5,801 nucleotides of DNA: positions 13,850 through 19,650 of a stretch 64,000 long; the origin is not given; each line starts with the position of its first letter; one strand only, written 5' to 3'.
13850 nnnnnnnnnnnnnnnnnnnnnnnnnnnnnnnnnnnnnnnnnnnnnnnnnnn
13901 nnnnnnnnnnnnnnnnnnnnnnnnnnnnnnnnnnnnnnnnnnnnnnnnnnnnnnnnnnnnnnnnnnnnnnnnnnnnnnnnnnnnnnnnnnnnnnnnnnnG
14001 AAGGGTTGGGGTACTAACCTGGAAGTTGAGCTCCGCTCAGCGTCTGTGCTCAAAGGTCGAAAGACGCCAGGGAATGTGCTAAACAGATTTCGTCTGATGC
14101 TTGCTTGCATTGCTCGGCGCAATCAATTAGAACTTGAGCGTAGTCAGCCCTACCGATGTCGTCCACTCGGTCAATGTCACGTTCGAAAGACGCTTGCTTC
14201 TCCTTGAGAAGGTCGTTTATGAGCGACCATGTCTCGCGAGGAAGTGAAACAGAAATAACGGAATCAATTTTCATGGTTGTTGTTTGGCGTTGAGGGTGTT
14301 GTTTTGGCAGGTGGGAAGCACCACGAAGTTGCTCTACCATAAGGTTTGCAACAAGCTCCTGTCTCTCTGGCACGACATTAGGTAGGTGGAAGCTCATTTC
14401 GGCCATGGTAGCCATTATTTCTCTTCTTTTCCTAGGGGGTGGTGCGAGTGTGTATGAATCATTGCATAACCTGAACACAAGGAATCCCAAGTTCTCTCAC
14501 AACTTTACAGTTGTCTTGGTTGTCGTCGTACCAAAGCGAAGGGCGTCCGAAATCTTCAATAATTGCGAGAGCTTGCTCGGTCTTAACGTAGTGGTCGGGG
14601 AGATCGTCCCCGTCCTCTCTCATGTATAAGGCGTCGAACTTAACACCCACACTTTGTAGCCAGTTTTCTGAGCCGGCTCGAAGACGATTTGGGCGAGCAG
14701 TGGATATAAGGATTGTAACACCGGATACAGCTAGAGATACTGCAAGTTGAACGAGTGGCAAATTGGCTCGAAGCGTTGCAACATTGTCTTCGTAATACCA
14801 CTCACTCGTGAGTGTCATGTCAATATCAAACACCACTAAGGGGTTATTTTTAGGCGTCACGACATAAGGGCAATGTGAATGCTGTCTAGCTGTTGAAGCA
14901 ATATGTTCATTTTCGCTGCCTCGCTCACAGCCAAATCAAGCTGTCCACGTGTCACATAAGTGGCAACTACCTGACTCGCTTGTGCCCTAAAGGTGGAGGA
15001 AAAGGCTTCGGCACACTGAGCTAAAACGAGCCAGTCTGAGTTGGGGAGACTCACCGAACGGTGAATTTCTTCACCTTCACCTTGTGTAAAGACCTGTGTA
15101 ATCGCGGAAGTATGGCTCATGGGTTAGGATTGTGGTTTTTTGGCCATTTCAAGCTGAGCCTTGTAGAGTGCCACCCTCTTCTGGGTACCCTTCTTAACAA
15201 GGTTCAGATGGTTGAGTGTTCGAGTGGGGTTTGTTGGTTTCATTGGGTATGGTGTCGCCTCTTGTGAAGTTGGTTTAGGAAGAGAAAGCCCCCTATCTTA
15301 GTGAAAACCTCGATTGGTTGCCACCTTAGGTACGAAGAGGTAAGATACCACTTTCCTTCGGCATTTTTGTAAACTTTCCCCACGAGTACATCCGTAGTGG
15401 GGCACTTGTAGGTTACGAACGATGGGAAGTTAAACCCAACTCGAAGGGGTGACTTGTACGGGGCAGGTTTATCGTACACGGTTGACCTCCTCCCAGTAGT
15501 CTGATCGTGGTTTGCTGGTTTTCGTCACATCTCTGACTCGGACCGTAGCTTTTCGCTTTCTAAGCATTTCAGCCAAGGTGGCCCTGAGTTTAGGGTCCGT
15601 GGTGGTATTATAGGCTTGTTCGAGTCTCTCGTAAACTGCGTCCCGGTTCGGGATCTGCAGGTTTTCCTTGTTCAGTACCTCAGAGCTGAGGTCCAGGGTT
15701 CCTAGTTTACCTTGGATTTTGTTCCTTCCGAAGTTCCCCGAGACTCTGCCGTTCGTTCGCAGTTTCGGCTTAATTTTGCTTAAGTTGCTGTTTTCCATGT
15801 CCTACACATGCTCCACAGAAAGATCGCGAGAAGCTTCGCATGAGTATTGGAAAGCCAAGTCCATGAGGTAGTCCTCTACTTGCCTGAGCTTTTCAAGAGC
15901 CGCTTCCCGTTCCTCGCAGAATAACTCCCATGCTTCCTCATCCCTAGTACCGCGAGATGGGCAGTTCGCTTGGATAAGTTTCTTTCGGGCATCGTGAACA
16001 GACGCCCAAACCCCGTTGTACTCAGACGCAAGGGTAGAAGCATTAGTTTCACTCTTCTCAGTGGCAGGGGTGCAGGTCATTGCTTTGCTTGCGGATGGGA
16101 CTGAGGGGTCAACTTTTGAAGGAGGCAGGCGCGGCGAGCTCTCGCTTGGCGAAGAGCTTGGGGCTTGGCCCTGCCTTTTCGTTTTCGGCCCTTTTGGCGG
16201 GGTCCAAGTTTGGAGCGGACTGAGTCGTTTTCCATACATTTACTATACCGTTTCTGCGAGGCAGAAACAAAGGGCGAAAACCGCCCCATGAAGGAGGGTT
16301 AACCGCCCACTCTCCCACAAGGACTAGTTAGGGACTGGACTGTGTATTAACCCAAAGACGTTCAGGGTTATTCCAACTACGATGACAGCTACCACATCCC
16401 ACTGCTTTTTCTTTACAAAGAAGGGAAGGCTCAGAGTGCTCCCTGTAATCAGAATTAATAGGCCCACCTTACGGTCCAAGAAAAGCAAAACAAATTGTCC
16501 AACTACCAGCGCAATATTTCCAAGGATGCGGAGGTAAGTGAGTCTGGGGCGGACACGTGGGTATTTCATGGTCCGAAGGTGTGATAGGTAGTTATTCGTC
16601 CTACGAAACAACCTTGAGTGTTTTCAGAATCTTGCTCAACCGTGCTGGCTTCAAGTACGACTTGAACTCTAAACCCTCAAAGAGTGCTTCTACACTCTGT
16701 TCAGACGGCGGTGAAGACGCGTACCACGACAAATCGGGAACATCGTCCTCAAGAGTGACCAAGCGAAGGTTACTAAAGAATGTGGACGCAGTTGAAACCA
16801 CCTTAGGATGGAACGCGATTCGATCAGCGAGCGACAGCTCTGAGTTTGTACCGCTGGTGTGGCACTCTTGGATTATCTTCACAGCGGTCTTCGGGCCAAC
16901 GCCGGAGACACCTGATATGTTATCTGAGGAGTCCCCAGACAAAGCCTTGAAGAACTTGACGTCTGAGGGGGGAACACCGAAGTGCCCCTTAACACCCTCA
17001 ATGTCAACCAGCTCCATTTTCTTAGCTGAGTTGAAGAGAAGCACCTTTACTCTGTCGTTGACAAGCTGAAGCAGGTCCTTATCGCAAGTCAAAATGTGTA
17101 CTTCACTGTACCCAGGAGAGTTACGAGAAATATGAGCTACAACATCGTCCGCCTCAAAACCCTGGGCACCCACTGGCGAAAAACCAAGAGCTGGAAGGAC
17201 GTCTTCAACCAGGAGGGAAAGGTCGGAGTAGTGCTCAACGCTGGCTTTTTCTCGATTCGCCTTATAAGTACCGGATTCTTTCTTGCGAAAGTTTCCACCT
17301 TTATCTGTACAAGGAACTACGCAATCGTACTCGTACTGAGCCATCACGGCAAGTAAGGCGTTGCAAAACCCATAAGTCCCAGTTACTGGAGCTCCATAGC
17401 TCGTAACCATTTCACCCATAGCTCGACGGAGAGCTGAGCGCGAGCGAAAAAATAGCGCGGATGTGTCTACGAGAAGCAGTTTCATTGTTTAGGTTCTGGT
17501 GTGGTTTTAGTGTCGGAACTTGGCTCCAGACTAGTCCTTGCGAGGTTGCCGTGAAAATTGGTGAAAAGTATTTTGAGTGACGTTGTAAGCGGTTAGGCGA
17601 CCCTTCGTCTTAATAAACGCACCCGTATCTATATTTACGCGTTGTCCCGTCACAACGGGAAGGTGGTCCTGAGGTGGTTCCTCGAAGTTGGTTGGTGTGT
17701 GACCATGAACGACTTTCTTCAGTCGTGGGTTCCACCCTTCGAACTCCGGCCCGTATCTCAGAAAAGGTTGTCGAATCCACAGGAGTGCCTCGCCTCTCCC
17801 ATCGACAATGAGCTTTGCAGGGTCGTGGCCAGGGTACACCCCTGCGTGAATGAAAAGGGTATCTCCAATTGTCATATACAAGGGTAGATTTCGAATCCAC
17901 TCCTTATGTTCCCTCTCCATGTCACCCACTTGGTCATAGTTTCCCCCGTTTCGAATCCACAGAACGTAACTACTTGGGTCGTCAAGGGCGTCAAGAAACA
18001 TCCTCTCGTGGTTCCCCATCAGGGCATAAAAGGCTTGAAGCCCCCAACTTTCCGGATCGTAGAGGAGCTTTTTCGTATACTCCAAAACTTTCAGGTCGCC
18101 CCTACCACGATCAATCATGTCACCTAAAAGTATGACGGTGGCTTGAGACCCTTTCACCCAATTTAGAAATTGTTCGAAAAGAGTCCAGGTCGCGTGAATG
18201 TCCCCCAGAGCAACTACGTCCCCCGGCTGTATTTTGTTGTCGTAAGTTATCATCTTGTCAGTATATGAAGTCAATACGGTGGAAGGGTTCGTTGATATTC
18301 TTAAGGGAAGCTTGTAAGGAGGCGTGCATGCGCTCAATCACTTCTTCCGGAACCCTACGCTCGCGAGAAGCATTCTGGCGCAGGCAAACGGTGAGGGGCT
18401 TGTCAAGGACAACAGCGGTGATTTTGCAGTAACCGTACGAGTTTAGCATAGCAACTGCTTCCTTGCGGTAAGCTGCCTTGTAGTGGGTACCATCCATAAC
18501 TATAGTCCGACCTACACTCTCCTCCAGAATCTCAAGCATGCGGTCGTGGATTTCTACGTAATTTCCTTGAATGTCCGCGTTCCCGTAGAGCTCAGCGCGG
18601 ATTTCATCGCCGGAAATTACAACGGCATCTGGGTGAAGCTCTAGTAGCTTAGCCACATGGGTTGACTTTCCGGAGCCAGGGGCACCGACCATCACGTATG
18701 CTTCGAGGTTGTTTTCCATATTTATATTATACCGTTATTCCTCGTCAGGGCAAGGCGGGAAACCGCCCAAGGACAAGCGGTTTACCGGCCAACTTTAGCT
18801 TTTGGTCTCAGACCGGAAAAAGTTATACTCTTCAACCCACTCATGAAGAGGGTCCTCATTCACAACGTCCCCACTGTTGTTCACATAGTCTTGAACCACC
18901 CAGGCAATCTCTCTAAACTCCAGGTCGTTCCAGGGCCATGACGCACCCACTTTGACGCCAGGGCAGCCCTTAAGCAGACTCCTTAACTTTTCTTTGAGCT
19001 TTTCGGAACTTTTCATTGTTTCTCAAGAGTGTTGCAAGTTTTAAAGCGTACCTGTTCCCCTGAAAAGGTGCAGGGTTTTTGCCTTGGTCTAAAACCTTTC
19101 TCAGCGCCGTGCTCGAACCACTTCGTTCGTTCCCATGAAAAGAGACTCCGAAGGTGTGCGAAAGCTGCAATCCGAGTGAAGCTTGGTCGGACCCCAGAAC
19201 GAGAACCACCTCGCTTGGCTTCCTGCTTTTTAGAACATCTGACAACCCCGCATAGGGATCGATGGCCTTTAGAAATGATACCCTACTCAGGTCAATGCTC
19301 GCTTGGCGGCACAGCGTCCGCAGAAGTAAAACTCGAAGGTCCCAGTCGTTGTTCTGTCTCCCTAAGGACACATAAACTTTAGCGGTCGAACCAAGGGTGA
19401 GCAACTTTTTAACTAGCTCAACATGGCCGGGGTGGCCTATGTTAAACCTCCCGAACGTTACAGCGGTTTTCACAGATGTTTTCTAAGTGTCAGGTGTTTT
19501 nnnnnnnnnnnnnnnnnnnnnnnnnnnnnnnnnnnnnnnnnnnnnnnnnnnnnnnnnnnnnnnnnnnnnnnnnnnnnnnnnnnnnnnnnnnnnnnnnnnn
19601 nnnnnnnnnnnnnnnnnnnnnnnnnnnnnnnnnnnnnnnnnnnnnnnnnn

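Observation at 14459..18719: T4-type polynucleotide kinase-phosphatase split into two separate genes 3.4 kb apart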

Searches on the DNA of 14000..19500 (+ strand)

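Call 8: search_dna_similar(query=window:14000-19500:+, collection=phages, mode=near, max_rows=20)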
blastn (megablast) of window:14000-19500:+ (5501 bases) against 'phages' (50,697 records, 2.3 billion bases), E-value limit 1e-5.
No match.

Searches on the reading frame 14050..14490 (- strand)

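Call 3: search_protein_families(library=pfam, proteins=[window:14050-14490:-], max_evalue=0.1)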
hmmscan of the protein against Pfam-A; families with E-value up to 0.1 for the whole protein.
window:14050-14490:- (146 aa): 1 family
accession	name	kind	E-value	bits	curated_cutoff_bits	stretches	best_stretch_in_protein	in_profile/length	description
PF24049.1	YOMG_N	-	0.089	13.3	27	0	26-61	24-59/89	YOMG N-terminal domain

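Call 4: search_protein_families(library=phrogs, proteins=[window:14050-14490:-], max_evalue=0.01)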
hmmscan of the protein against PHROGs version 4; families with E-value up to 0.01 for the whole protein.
window:14050-14490:- (146 aa): 0 families
